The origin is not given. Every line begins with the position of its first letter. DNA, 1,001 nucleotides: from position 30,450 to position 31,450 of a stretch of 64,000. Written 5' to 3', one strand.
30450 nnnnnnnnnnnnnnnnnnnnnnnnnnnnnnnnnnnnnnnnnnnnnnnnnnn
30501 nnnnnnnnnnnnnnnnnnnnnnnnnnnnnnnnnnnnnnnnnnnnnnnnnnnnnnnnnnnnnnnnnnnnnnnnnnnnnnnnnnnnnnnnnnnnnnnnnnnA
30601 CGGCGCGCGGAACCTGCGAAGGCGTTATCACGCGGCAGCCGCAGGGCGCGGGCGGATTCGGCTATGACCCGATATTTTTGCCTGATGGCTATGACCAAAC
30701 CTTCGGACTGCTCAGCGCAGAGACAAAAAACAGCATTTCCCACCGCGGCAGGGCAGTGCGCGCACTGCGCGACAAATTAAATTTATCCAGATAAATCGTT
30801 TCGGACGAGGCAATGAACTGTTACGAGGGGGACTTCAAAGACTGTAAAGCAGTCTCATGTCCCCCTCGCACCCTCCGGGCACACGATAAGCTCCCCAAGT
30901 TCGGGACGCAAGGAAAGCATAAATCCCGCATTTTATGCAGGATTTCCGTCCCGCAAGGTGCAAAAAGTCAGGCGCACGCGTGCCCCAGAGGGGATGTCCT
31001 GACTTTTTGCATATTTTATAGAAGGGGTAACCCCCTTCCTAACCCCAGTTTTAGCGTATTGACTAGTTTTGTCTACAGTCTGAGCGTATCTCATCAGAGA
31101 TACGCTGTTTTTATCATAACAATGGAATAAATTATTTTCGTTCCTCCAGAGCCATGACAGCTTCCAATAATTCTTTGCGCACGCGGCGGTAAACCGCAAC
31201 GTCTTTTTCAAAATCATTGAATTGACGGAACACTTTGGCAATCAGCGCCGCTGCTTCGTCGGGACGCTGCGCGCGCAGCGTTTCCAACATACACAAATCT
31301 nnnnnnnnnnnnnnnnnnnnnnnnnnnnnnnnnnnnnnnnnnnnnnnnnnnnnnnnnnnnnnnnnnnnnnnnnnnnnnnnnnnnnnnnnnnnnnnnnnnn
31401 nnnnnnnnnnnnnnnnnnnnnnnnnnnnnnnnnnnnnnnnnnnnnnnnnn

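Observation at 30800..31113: About 300-nt protein-free, heavily base-paired region between rdgB and a perfect terminator: candidate novel sRNA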

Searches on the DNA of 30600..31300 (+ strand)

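Call 4: search_rna_families(source=window, start=30600, end=31300, threshold=evalue, max_evalue=10, show_alignments=3)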
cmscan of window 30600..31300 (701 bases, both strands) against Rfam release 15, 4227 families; matches with E-value up to 10: 6.
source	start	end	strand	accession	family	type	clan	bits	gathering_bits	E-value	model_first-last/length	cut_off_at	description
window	31128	31174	-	RF03514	mir-6128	Gene; miRNA;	-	17.2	92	7.7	1-64/64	no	mir-6128 microRNA precursor family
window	31083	31146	-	RF02844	RefA9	Gene; antisense;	-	16.9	49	8.3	1-64/64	no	Enterococcus sRNA A9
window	30813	30871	+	RF00940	mir-327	Gene; miRNA;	-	16.7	76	1.7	1-62/62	no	mir-327 microRNA precursor family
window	30910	31163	-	RF01502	Fungi_SRP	Gene;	CL00003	16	65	0.16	1-293/293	no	Fungal signal recognition particle RNA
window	31258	31288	-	RF03606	mir-2071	Gene; miRNA;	-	15.2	100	2.8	1-74/74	no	mir-2071 microRNA precursor family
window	30994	31054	-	RF02937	Clostridiales-2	Gene; sRNA;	-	14.8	58.6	1.5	1-82/82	no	Clostridiales-2 RNA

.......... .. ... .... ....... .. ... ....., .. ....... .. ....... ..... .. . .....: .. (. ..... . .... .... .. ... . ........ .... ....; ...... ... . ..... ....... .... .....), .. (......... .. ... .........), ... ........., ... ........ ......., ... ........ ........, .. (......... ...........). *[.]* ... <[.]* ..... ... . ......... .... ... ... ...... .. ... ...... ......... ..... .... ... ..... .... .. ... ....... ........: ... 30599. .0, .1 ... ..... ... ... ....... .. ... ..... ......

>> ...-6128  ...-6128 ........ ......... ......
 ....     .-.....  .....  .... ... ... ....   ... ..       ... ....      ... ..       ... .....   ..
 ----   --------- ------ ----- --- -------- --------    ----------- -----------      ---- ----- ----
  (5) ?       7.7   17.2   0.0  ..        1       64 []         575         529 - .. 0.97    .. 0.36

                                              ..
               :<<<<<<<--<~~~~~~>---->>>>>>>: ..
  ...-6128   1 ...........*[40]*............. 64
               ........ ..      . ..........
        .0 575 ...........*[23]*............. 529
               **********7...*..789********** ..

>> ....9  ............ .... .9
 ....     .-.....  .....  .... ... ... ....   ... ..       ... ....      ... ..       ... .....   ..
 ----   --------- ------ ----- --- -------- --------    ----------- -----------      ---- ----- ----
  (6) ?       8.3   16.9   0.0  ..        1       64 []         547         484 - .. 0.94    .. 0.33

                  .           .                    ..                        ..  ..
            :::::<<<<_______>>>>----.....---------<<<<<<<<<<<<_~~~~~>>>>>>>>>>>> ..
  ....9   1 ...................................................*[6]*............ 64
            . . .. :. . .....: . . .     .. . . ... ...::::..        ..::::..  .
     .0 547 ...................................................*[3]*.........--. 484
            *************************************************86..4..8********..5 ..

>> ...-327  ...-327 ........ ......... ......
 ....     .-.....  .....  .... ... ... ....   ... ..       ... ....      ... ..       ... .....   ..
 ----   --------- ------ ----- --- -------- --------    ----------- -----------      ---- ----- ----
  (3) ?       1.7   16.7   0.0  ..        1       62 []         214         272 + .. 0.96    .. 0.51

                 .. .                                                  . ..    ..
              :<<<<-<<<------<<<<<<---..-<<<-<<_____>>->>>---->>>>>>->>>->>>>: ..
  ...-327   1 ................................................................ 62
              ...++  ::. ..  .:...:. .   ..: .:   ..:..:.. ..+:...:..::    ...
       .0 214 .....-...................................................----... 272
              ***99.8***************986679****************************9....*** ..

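Call 62: search_with_rna_model(model_id=R1, source=window, start=30700, end=31200, max_evalue=10, filters=off, show_alignments=3)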
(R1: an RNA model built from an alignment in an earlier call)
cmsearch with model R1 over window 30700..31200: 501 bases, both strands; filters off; matches with E-value up to 10: 14.
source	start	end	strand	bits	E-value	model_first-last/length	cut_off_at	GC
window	30850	31012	-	24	2.3e-06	1-162/162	no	0.56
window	30824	30868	+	10.3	0.004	105-156/162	no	0.56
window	30958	31044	+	7.1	0.022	1-162/162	no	0.52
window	31015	31108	-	5.9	0.043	1-162/162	no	0.44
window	31085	31104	+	3.3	0.18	50-69/162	no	0.45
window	30753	30772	+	1.4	0.48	50-73/162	no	0.75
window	30795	30815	+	-1.5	2.4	50-70/162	no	0.52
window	31125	31139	+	-1.6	2.4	124-138/162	no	0.13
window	31125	31139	-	-1.6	2.4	124-138/162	no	0.13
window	30771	30787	-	-2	3.1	123-139/162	no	0.18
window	30921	30945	+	-2.6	4.3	7-31/162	no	0.36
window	31177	31187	+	-3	5.5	14-24/162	no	0.91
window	30753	30768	-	-3.5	6.8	50-69/162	no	0.75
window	31178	31188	-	-3.9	8.4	14-24/162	no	0.91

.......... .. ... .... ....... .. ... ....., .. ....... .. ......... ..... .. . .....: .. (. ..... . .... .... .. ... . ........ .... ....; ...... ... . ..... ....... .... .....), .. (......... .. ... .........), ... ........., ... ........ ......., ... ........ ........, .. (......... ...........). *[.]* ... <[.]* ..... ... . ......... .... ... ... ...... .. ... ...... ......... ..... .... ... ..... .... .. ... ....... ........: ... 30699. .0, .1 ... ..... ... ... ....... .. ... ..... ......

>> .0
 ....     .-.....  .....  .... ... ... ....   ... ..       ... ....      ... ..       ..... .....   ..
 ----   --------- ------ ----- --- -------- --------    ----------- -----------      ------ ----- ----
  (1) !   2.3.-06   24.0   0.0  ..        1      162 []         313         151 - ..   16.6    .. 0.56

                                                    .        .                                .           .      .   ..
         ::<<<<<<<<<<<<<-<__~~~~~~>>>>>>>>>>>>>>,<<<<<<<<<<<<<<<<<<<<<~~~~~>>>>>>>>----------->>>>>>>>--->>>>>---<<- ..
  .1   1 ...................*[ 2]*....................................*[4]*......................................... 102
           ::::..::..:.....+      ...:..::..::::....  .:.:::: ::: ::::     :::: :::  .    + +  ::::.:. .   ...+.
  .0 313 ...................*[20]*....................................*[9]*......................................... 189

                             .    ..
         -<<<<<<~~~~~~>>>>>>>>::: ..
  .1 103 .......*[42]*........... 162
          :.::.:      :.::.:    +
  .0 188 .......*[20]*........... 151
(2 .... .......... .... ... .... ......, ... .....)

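Call 63: search_dna_similar(query=window:30795-31131:+, collection=plasmids, mode=distant, max_evalue=0.01)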
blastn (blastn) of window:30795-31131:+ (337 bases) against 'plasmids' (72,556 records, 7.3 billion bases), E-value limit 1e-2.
No match.

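Call 64: search_dna_similar(query=window:30795-31131:+, collection=phages, mode=distant, max_evalue=0.01)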
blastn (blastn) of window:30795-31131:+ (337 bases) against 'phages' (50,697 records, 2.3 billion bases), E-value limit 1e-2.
No match.

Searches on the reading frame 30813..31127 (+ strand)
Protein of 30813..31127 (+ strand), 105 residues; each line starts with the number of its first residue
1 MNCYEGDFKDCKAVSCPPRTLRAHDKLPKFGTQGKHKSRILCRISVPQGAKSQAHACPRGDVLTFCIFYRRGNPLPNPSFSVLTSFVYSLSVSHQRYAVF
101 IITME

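Call 72: search_protein_families(library=pfam, proteins=[window:30813-31127:+], max_evalue=0.01)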
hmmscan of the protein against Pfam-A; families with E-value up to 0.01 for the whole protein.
window:30813-31127:+ (105 aa): 0 families
